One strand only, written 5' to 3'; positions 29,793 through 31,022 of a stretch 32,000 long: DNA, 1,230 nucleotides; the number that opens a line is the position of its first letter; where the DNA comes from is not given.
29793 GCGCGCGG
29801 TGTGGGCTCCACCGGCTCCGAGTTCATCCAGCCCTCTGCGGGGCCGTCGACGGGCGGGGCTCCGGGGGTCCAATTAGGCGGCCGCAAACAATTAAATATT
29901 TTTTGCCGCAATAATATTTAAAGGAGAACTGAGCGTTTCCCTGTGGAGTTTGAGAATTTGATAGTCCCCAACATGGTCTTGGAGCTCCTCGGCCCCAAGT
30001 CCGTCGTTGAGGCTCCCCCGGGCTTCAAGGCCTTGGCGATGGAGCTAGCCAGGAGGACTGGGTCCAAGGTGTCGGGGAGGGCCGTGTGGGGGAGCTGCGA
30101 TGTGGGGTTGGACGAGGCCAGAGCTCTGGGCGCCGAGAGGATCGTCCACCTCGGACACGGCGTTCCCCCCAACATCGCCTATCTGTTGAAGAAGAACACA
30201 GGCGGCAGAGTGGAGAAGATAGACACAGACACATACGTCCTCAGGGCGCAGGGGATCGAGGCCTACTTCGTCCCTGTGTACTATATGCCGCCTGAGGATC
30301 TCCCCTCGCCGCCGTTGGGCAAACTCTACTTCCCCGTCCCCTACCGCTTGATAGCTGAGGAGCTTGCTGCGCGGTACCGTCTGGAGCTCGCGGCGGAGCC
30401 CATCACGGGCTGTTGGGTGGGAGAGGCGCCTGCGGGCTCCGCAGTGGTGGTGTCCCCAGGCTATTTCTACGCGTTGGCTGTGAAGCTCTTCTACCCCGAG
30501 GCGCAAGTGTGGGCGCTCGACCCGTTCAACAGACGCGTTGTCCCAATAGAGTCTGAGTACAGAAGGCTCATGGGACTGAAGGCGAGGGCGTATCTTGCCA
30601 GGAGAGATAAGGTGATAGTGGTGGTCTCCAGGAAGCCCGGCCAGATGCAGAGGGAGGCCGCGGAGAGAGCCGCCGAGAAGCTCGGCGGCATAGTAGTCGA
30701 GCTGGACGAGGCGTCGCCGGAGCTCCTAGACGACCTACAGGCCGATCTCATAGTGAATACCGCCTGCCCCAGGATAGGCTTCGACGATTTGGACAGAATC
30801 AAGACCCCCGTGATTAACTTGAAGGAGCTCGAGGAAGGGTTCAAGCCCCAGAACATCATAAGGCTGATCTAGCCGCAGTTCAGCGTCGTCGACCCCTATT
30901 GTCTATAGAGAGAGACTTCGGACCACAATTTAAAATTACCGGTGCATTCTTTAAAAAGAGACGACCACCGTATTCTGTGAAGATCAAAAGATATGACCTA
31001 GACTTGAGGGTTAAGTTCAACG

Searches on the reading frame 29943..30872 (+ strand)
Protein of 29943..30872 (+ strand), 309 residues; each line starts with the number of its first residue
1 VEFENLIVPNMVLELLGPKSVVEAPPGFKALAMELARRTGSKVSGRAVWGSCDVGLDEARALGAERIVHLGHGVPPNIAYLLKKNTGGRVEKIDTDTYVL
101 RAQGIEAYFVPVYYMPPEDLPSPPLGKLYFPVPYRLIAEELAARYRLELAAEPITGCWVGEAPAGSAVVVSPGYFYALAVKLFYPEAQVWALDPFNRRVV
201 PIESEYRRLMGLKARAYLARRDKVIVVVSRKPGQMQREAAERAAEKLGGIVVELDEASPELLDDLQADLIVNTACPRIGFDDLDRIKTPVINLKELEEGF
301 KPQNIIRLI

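Call 28: search_protein_families(library=pfam, proteins=[window:29943-30872:+], max_evalue=0.001)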
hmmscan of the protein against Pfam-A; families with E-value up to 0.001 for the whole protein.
window:29943-30872:+ (309 aa): 1 family
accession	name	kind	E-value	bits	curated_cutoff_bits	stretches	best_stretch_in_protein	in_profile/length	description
PF01866.22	Diphthamide_syn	-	7.4e-22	78.6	33.2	2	163-298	147-290/302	Putative diphthamide synthesis protein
